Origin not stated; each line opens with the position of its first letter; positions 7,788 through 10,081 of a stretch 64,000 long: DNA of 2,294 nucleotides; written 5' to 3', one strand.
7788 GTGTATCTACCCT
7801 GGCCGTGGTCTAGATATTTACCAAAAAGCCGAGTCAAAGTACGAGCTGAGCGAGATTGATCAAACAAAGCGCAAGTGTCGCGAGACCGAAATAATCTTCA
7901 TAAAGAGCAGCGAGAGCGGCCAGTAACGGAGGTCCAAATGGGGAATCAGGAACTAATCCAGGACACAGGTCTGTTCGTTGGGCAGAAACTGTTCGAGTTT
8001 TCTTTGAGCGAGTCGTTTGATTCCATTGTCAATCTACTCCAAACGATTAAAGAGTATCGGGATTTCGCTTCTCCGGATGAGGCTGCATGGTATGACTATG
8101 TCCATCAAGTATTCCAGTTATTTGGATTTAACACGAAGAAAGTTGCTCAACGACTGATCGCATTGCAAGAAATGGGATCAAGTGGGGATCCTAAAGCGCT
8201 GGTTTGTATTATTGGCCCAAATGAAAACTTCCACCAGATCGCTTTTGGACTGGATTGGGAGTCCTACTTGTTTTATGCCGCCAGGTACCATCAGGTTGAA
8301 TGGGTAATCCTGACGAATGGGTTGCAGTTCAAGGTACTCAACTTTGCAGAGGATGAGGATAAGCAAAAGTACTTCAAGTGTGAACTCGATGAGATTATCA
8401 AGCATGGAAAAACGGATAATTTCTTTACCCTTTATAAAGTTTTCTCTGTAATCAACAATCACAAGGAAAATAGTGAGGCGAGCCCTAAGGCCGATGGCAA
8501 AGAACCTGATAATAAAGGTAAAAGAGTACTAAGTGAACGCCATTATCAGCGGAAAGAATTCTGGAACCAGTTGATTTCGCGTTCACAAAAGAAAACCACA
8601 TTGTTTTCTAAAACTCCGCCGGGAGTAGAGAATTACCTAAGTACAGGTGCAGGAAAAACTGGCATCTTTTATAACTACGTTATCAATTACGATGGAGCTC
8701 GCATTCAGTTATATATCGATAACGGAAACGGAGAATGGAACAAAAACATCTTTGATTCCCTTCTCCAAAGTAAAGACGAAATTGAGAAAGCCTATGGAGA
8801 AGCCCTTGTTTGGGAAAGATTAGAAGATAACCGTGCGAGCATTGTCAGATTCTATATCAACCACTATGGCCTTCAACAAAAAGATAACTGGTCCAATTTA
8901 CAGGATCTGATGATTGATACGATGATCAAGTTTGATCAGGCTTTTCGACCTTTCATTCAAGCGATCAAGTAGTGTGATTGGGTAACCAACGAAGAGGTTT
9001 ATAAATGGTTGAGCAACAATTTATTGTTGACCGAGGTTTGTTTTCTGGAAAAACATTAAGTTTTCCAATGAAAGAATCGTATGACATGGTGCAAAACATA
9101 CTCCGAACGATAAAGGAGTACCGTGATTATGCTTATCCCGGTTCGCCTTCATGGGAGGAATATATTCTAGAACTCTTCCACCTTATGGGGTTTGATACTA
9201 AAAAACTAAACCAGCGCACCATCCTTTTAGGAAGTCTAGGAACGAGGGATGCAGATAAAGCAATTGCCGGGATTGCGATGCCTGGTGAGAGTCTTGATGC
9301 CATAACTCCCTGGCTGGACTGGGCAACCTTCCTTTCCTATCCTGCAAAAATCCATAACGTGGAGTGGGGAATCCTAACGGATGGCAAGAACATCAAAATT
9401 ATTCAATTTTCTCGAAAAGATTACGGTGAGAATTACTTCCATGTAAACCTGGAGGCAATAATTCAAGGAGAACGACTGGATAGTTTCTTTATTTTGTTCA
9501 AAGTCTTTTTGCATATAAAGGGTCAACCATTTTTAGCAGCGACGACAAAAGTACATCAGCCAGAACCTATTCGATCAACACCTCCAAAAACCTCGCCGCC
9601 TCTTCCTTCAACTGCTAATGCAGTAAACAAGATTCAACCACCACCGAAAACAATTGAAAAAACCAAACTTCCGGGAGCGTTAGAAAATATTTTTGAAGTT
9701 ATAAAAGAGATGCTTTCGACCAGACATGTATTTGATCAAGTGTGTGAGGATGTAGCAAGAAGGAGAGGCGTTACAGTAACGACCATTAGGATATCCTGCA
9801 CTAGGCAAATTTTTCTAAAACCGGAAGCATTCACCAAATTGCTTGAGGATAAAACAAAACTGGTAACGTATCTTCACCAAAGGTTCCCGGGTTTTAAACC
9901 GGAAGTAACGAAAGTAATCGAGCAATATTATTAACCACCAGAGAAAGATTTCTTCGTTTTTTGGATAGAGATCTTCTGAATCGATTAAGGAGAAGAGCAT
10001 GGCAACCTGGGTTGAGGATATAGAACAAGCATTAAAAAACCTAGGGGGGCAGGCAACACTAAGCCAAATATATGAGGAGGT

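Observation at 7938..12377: Four tandem stand-alone copies of the PglX N-terminal domain, each with a different putative DNA-binding appendage, directly 3' of brxL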

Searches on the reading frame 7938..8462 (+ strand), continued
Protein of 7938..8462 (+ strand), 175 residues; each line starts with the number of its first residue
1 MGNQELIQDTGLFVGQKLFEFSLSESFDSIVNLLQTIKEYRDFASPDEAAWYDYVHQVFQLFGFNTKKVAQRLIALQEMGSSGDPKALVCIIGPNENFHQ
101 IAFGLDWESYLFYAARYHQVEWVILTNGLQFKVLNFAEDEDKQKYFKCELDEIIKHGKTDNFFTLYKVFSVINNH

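Call 66: fold_search(model_id=the predicted structure, library=pdb)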
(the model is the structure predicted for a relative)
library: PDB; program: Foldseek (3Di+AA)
matches with E <= 10: 269; with E <= 0.001: 0
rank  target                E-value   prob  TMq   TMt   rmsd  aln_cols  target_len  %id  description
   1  4beb_D                1.2e-01  0.25  0.21  0.09  15.1       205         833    8  MUTANT (K220E) OF THE HSDR SUBUNIT OF THE ECOR124I RESTRICTION ENZYME IN COMPLEX WITH ATP (released 2014-03-26)
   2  3if0                  1.5e-01  0.38  0.21  0.37  12.9       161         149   14  Crystal Structure of the Nanoarchaeum equitans tRNA splicing endonuclease structural subunit (released 2009-08-18)
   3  2w00_B                1.5e-01  0.21  0.17  0.07  15.0       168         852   10  Crystal structure of the HsdR subunit of the EcoR124I restriction enzyme in complex with ATP (released 2008-12-16)
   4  4beb_B                1.8e-01  0.20  0.20  0.08  15.0       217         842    8  MUTANT (K220E) OF THE HSDR SUBUNIT OF THE ECOR124I RESTRICTION ENZYME IN COMPLEX WITH ATP (released 2014-03-26)
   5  3s1s                  1.9e-01  0.41  0.25  0.10  10.9       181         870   10  Characterization and crystal structure of the type IIG restriction endonuclease BpuSI (released 2011-07-13)
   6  4beb_A                2.2e-01  0.23  0.21  0.09  15.1       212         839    8  MUTANT (K220E) OF THE HSDR SUBUNIT OF THE ECOR124I RESTRICTION ENZYME IN COMPLEX WITH ATP (released 2014-03-26)
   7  4beb_C                2.2e-01  0.15  0.19  0.08  14.3       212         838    9  MUTANT (K220E) OF THE HSDR SUBUNIT OF THE ECOR124I RESTRICTION ENZYME IN COMPLEX WITH ATP (released 2014-03-26)
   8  3u8z_D                2.3e-01  0.06  0.11  0.13  17.0       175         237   10  human merlin FERM domain (released 2011-11-02)
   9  6cw2_D                2.9e-01  0.06  0.13  0.15  19.7       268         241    8  Crystal structure of a yeast SAGA transcriptional coactivator Ada2/Gcn5 HAT subcomplex, crystal form 1 (released 2018-09-19)
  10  3tca_B                3.8e-01  0.03  0.11  0.12  15.8       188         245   12  Crystal structure of the Ras-associating and pleckstrin-homology domains of RIAM (released 2012-09-26)
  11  1kmm_C                4.0e-01  0.18  0.12  0.10   7.5        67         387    9  HISTIDYL-TRNA SYNTHETASE COMPLEXED WITH HISTIDYL-ADENYLATE (released 1997-12-17)
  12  4tkn_B                4.5e-01  0.03  0.09  0.10  16.5       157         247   12  Structure of the SNX17 FERM domain bound to the second NPxF motif of KRIT1 (released 2014-07-30)
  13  6h2j_B                5.1e-01  0.14  0.18  0.06  15.6       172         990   10  Crystal structure of the HsdR subunit of the EcoR124I restriction enzyme with the C-terminal domain (released 2018-08-08)
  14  6rn1_B                5.1e-01  0.04  0.08  0.07  14.5       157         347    8  Structure of N-terminal truncated Plasmodium falciparum IMP-nucleotidase (released 2020-07-15)
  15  1kmm_A                6.1e-01  0.15  0.12  0.10   7.3        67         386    7  HISTIDYL-TRNA SYNTHETASE COMPLEXED WITH HISTIDYL-ADENYLATE (released 1997-12-17)
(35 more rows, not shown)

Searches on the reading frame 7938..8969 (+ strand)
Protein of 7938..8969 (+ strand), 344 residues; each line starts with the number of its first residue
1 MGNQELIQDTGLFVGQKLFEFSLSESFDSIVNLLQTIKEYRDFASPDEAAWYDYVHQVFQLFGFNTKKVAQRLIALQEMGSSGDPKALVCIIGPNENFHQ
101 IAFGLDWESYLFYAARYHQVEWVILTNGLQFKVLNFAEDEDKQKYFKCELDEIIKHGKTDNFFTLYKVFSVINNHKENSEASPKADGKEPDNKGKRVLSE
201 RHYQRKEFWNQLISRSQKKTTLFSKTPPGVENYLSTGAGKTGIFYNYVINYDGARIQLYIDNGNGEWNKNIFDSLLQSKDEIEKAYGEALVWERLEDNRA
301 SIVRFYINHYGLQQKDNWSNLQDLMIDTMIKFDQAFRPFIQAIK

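Call 6: search_protein_families(library=pfam, proteins=[window:7938-8969:+], max_evalue=0.1)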
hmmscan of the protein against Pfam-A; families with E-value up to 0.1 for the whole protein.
window:7938-8969:+ (344 aa): 3 families
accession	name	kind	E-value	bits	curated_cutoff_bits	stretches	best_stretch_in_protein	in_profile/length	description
PF14088.11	DUF4268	-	6e-33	114.3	27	1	205-339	2-139/140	Domain of unknown function (DUF4268)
PF13588.12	HSDR_N_2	-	0.063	13.8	25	0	117-145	77-105/110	Type I restriction enzyme R protein N terminus (HSDR_N)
PF20464.3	MmeI_N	-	0.072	13.8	27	0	114-177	101-160/181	MmeI, N-terminal domain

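Call 7: search_protein_families(library=padloc, proteins=[window:7938-8969:+], max_evalue=0.1)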
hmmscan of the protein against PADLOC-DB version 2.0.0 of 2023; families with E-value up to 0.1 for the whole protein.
window:7938-8969:+ (344 aa): 5 families
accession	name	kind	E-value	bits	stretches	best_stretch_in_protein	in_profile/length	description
PDLC04914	PDC-S11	-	1.4e-39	134.1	1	181-343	147-311/314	-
PDLC04913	PDC-S11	-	7.6e-32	108.8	1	185-343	208-367/375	-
PDLC04911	PDC-S11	-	6.1e-26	89.4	1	190-341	161-313/318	-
PDLC04912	PDC-S11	-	7.2e-21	72.7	1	140-342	124-312/313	-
PDLC05063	PDC-S67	-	0.0031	14.9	0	118-144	86-112/203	-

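Call 8: search_protein_families(library=ncbifam, proteins=[window:7938-8969:+], max_evalue=0.1)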
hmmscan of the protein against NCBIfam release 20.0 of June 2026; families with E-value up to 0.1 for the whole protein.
window:7938-8969:+ (344 aa): 0 families

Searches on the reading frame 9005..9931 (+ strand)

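Call 6: search_protein_families(library=pfam, proteins=[window:9005-9931:+], max_evalue=0.1)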
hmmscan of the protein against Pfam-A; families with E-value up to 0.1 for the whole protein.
window:9005-9931:+ (309 aa): 1 family
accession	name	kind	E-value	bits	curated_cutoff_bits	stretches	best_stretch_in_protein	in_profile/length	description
PF07304.16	SRA1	-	0.0021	18.3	23.3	1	191-253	4-68/147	Steroid receptor RNA activator (SRA1)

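Call 7: search_protein_families(library=padloc, proteins=[window:9005-9931:+], max_evalue=0.1)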
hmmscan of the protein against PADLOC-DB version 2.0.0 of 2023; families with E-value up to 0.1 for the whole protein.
window:9005-9931:+ (309 aa): 0 families

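Call 8: search_protein_families(library=ncbifam, proteins=[window:9005-9931:+], max_evalue=0.1)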
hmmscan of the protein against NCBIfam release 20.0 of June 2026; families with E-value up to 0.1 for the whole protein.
window:9005-9931:+ (309 aa): 1 family
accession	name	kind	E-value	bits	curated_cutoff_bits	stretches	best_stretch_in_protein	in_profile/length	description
TIGR02983.1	SigE-fam_strep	subfamily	0.09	12.7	141.55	0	213-268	95-150/162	SigE family RNA polymerase sigma factor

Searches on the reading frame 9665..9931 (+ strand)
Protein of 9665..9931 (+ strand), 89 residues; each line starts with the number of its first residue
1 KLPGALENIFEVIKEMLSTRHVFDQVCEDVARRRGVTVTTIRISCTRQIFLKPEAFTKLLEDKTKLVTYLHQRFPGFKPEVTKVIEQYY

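Call 71: search_solved_structures(query=A8, max_evalue=10, show_alignments=1)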
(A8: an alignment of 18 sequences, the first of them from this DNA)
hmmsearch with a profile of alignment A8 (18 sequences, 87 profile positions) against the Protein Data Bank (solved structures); distinct sequences matched with E-value up to 10: 9.
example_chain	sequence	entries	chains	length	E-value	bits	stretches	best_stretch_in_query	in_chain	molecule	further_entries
5cwb_A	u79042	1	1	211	0.091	16.3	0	7-32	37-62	Designed helical repeat protein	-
7mwr_B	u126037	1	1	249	0.2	15.2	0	7-32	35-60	LHD101B4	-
1yvu_A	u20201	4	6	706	0.28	14.7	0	51-83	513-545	hypothetical protein aq_1447 | Argonaute protein | Argonaute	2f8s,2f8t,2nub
8g0p_B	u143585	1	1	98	0.45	14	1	14-73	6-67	Kinetochore protein Nuf2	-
9drl_A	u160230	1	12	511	0.5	13.9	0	8-39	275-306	T33-549_B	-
3dli_A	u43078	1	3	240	0.95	13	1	16-58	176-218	methyltransferase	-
9pqf_A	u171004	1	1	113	0.96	13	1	4-35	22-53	Replication-associated protein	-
6vfi_A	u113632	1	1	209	1.5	12.4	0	8-32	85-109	O43_dn18A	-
6ncl_c2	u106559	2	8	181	1.6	12.3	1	54-78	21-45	P4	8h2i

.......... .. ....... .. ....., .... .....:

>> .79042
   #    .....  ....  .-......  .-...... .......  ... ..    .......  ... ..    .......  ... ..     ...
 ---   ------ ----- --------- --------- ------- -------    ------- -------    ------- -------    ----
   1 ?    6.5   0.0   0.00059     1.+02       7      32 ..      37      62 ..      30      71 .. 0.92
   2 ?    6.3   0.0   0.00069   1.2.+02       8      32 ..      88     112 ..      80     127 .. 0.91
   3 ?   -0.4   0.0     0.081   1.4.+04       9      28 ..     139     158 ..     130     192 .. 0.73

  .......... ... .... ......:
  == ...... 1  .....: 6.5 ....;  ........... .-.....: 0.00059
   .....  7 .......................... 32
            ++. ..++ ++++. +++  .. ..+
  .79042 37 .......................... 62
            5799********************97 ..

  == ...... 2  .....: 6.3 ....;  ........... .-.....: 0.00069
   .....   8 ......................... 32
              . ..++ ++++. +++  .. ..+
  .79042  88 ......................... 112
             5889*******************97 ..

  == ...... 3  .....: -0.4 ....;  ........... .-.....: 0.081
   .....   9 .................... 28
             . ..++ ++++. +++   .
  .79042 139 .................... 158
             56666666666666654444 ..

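Call 73: search_protein_families(library=pfam, proteins=[window:9665-9931:+], max_evalue=10)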
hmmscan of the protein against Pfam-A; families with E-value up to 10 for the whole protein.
seq(89 aa): 3 families
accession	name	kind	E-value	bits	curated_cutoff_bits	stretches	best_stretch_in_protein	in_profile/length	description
PF00266.25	Aminotran_5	-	0.02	14.3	21.5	1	27-71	105-147/371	Aminotransferase class-V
PF01343.23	Peptidase_S49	-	0.049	14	24.9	1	21-72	94-145/154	Peptidase family S49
PF05167.17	DUF711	-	0.19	10.9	25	1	12-55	34-77/413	Uncharacterised ACR (DUF711)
